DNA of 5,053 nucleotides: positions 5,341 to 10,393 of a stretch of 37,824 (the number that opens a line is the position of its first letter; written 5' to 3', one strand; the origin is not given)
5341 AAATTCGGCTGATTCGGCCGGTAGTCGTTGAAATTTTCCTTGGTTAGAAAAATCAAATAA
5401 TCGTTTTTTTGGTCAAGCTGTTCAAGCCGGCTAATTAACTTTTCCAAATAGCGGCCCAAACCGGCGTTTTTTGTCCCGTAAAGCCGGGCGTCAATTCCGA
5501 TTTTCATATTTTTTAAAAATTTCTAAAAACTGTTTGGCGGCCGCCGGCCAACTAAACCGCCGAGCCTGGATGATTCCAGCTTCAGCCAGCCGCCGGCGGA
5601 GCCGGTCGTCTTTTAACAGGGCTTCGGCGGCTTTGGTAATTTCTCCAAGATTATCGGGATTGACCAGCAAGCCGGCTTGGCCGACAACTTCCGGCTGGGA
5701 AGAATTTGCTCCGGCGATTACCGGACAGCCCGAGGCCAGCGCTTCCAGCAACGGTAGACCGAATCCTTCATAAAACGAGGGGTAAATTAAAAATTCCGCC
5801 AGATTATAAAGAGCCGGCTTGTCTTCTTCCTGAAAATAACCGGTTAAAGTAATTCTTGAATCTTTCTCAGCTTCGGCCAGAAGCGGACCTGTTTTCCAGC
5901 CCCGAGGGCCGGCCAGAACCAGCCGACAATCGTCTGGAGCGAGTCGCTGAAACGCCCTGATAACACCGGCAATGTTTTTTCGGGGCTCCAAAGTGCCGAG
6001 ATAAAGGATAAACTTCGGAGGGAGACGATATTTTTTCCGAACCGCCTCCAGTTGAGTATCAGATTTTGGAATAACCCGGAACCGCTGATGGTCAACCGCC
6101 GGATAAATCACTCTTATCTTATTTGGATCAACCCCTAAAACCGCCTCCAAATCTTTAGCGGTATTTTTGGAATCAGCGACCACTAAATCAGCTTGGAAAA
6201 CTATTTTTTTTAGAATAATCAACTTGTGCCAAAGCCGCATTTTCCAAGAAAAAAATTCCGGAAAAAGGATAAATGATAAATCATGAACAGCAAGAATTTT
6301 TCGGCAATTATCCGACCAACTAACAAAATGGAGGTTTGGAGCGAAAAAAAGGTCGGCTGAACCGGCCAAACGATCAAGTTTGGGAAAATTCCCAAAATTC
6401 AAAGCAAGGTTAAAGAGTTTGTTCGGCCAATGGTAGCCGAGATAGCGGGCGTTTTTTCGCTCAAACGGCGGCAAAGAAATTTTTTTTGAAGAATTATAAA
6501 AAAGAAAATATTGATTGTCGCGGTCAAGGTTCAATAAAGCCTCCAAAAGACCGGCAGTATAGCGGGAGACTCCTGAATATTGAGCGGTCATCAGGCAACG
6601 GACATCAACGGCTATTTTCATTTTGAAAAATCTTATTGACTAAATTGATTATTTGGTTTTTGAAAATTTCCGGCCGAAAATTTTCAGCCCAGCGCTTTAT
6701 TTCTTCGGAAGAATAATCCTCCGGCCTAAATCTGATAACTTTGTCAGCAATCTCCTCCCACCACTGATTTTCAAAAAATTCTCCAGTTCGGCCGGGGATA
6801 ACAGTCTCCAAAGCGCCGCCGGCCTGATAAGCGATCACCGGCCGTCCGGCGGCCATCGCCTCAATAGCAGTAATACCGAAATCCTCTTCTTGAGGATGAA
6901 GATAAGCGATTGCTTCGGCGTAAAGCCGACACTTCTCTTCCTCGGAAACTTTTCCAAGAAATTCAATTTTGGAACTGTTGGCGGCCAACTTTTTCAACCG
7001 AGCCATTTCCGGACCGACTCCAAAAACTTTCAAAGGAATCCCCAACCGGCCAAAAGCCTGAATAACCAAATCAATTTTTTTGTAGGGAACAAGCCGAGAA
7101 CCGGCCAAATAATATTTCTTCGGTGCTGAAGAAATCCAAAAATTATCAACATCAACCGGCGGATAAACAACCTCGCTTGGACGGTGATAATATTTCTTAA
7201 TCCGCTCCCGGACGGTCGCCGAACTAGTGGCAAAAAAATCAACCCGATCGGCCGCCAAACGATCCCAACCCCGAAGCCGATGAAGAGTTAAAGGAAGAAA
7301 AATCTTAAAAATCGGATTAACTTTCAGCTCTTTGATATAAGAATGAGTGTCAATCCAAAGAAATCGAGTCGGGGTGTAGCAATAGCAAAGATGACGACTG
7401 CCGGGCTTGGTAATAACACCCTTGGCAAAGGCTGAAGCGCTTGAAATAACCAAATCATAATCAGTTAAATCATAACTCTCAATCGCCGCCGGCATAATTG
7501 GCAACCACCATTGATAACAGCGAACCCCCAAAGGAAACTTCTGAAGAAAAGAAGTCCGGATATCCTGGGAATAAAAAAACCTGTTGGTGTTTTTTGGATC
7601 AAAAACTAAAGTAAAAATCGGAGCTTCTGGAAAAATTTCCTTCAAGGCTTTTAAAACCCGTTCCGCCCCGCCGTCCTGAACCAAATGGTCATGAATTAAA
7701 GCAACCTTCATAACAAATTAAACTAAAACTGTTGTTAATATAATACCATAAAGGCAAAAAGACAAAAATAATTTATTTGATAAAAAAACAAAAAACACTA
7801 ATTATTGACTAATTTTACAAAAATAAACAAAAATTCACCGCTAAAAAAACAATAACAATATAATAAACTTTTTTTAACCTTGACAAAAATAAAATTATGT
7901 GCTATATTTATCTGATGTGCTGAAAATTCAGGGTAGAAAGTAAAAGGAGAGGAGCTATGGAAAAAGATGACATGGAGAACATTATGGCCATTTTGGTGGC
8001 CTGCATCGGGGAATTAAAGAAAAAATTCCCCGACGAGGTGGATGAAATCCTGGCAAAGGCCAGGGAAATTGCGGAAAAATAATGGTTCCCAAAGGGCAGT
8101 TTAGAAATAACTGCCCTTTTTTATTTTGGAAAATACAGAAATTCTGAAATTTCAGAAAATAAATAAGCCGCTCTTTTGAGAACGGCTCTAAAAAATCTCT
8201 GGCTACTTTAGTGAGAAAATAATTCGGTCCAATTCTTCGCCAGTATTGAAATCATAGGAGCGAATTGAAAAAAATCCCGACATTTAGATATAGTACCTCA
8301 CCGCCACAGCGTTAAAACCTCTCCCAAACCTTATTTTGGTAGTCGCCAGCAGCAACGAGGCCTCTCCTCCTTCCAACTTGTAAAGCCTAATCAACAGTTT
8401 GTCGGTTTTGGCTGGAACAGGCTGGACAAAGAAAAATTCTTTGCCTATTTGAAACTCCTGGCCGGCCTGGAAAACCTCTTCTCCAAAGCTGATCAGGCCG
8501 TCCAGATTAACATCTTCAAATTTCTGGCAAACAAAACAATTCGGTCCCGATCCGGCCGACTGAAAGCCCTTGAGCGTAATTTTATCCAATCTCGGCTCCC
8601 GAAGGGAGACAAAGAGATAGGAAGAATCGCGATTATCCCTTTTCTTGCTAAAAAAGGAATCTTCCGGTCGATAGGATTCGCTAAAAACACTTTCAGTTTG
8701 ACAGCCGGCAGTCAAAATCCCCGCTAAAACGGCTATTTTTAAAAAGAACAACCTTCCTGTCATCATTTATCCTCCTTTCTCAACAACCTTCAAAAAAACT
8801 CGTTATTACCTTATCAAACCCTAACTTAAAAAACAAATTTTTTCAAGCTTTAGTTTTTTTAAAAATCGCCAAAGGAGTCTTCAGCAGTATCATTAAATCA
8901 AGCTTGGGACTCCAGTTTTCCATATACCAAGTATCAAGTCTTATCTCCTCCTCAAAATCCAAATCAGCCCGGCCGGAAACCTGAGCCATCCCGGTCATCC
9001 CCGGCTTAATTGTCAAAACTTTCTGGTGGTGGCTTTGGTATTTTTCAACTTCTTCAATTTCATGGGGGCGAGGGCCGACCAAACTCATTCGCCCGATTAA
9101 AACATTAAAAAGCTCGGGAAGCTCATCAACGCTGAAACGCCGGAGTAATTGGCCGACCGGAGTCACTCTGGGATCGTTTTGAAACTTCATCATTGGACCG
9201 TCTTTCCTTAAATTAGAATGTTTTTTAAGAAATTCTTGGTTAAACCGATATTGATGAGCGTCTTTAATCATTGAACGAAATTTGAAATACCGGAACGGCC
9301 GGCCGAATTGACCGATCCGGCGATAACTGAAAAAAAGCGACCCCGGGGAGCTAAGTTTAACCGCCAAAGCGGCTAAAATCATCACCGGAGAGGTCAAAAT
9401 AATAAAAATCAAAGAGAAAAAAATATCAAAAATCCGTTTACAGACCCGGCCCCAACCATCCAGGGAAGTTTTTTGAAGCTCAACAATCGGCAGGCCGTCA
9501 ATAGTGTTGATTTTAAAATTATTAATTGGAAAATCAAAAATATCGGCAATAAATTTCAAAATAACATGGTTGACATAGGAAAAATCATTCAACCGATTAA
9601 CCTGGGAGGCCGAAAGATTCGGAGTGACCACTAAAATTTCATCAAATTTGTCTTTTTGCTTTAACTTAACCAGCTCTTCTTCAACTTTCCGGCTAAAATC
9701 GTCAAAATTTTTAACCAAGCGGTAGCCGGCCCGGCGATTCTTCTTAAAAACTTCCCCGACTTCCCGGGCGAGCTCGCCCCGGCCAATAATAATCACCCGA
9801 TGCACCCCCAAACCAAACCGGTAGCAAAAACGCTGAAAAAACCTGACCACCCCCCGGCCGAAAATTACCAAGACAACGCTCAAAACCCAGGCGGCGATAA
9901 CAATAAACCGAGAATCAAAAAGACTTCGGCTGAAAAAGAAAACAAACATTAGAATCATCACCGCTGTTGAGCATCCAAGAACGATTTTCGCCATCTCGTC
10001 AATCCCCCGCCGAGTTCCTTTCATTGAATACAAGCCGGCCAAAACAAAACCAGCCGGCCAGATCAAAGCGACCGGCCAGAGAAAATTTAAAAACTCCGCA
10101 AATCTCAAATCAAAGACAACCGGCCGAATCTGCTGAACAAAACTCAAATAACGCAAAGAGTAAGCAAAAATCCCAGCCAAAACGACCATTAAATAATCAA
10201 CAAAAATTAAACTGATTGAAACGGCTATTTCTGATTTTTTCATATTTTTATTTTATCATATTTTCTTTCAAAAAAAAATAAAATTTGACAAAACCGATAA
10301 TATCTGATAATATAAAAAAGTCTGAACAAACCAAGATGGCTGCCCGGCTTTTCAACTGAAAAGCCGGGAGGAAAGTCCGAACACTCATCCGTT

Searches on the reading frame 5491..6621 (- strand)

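Call 5: search_protein_families(library=pfam, proteins=[window:5491-6621:-])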
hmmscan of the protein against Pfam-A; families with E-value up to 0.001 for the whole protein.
window:5491-6621:- (376 aa): 6 families
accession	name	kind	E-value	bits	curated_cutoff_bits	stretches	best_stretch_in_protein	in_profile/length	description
PF00534.26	Glycos_transf_1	-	8.9e-30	103.9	26.4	1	197-349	8-169/172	Glycosyl transferases group 1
PF13692.12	Glyco_trans_1_4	-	2.5e-26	93.1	27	1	203-338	2-142/142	Glycosyl transferases group 1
PF13439.12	Glyco_transf_4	-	2.3e-12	47.7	28.5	1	16-180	2-170/170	Glycosyltransferase Family 4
PF20706.3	GT4-conflict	-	1.3e-07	31.4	26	1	180-307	174-314/385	Family 4 Glycosyltransferase in conflict systems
PF13524.12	Glyco_trans_1_2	-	5.1e-07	30.2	25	1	224-366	9-143/144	Glycosyl transferase-like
PF13579.12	Glyco_trans_4_4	-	0.0007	20.4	29.7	0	110-174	99-157/158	Glycosyl transferase 4-like domain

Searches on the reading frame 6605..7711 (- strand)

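Call 5: search_protein_families(library=pfam, proteins=[window:6605-7711:-])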
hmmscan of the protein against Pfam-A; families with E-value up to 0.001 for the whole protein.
window:6605-7711:- (368 aa): 4 families
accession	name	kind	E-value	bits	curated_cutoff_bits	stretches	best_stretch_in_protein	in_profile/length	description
PF00534.26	Glycos_transf_1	-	2e-26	93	26.4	1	198-342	15-166/172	Glycosyl transferases group 1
PF13692.12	Glyco_trans_1_4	-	1.2e-19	71.5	27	1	204-327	7-138/142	Glycosyl transferases group 1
PF13439.12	Glyco_transf_4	-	9.5e-06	26.2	28.5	1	14-189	2-169/170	Glycosyltransferase Family 4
PF13524.12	Glyco_trans_1_2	-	5.7e-05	23.5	25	1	219-338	8-121/144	Glycosyl transferase-like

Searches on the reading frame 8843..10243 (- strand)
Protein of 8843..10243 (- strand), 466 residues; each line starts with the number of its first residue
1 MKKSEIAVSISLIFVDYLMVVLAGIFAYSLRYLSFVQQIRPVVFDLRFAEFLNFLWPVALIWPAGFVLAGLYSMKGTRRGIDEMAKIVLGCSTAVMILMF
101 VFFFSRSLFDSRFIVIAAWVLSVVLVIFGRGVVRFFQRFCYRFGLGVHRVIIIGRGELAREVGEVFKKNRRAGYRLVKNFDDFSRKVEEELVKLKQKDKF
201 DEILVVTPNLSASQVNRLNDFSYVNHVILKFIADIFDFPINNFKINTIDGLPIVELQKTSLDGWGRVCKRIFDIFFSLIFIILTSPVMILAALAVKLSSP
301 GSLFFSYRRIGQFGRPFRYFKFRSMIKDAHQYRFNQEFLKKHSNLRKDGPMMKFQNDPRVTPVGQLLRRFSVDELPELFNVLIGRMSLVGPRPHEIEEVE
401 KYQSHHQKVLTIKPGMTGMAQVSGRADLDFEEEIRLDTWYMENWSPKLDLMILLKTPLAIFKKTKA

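Call 5: search_protein_families(library=pfam, proteins=[window:8843-10243:-])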
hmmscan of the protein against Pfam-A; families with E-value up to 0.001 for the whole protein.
window:8843-10243:- (466 aa): 2 families
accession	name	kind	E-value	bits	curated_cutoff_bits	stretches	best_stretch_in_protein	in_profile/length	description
PF02397.22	Bac_transf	-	8.3e-63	211.6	27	1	269-461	1-178/179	Bacterial sugar transferase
PF13727.12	CoA_binding_3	-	5.2e-10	40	25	1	69-190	3-120/175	CoA-binding domain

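Call 8: search_protein_families(library=ncbifam, proteins=[window:8843-10243:-], max_evalue=0.01)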
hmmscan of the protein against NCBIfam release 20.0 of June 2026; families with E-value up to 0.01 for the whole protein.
window:8843-10243:- (466 aa): 10 families
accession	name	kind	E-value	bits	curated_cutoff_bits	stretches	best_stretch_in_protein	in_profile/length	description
TIGR03025.1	EPS_sugtrans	subfamily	1.1e-114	384.1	295.55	1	15-466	2-444/445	exopolysaccharide biosynthesis polyprenyl glycosylphosphotransferase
TIGR03023.1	WcaJ_sugtrans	equivalog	2e-100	337.2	410.75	1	14-466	1-452/453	undecaprenyl-phosphate glucose phosphotransferase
TIGR03022.1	WbaP_sugtrans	subfamily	2.1e-88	297.6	403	1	12-463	1-452/456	undecaprenyl-phosphate galactose phosphotransferase WbaP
NF052601.1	undeca_RfbP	equivalog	6.9e-62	208.9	330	1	264-457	40-232/244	undecaprenyl-phosphate galactose phosphotransferase family protein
NF041877.1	EPS_EpsZ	equivalog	6.6e-59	199.8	800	1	268-456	265-448/459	exopolysaccharide biosynthesis polyisoprenyl-phosphate hexose-1-phosphate transferase EpsZ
TIGR03013.1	EpsB_2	subfamily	3.1e-56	191.3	393.35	1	17-456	4-432/443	TIGR03013 family XrtA/PEP-CTERM system glycosyltransferase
NF007518.0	PRK10124.1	equivalog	7.2e-56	189.8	684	1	68-456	62-453/464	undecaprenyl-phosphate glucose phosphotransferase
NF011751.0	PRK15204.1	equivalog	1.7e-51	175.3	907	1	95-463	99-472/476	undecaprenyl-phosphate galactose phosphotransferase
NF050817.1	PolSacchBiosHfsE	equivalog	6.7e-34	117.4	750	1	253-456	256-455/467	polysaccharide biosynthesis protein HfsE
NF045514.1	glycotran_HepC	equivalog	3.5e-26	91.8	140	1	261-398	109-216/220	heterocyst development glycosyltransferase HepC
